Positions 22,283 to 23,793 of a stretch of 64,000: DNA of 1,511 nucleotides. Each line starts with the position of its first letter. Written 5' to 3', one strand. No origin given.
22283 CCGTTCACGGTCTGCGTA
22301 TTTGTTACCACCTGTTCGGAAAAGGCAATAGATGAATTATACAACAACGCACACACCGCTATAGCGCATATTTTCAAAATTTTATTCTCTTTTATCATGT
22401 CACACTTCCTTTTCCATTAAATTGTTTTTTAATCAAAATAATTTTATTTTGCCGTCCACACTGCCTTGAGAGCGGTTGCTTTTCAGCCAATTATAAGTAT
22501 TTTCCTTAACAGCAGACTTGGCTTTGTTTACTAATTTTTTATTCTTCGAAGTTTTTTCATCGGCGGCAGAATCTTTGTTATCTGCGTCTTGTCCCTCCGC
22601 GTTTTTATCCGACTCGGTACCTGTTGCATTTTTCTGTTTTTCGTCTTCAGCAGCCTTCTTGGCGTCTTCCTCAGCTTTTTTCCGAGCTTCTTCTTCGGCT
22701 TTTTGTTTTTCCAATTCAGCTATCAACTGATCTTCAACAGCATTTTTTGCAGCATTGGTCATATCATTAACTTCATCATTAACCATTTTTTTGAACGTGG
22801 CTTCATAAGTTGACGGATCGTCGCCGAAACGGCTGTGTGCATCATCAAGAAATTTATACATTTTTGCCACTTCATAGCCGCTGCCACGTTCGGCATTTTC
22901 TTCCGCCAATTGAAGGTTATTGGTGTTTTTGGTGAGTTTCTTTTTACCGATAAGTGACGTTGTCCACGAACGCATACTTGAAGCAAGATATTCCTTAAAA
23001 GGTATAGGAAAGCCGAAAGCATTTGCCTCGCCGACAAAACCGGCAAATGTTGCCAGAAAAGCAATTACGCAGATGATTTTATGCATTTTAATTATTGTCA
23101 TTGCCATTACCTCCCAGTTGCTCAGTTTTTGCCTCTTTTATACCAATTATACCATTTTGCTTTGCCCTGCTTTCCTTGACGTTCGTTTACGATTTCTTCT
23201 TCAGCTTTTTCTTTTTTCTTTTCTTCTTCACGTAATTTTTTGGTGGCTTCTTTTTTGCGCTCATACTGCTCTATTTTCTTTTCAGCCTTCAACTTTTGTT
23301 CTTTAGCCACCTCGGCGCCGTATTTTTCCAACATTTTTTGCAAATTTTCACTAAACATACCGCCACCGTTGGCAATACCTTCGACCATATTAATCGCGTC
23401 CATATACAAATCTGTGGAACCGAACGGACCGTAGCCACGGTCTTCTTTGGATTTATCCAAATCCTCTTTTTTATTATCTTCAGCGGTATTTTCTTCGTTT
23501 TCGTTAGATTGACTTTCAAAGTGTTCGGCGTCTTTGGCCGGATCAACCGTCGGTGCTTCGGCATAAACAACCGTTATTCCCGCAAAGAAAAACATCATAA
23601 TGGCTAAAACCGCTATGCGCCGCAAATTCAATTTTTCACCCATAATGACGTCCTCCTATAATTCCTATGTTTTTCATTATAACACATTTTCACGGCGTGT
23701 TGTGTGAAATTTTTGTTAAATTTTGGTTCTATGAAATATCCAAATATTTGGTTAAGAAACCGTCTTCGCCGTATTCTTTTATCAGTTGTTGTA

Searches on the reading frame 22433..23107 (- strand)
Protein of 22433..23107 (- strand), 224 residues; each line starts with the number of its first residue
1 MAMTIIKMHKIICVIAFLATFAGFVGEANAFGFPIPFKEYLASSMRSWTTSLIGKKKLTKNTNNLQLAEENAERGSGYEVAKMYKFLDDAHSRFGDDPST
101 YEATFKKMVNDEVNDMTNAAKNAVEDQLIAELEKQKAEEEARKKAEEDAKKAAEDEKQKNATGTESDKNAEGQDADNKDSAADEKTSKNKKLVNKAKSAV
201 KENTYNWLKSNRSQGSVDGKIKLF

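Call 28: search_protein_families(library=pfam, proteins=[window:22433-23107:-], max_evalue=1)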
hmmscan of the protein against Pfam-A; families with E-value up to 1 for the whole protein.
window:22433-23107:- (224 aa): 4 families
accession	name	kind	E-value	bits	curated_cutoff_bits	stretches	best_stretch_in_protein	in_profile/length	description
PF00676.26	E1_dh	-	0.024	14.1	22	1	68-158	207-297/300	Dehydrogenase E1 component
PF09747.14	CCD97-like_C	-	0.073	13.6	27.1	1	98-203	27-134/197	Coiled-coil domain containing protein 97-like, C-terminal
PF13203.12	DUF2201_N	-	0.4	10.7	23.2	1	117-201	119-205/271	Putative metallopeptidase domain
PF01763.21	Herpes_UL6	-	0.57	9.1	27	1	88-203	350-453/562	Herpesvirus UL6 like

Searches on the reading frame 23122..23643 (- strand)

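Call 28: search_protein_families(library=pfam, proteins=[window:23122-23643:-], max_evalue=1)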
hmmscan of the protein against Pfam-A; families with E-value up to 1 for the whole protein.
window:23122-23643:- (173 aa): 4 families
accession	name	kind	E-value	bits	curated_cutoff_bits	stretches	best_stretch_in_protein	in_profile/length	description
PF13786.12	DUF4179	-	0.036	14.9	30.1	1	4-71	3-72/94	Domain of unknown function (DUF4179)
PF01080.22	Presenilin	-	0.31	10.2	34.3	1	26-147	215-326/408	Presenilin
PF12534.13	Pannexin_like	-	0.89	9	25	0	107-162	192-248/346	Pannexin-like TM region of LRRC8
PF10721.14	DUF2514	-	0.91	10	26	1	113-162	27-76/161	Protein of unknown function (DUF2514)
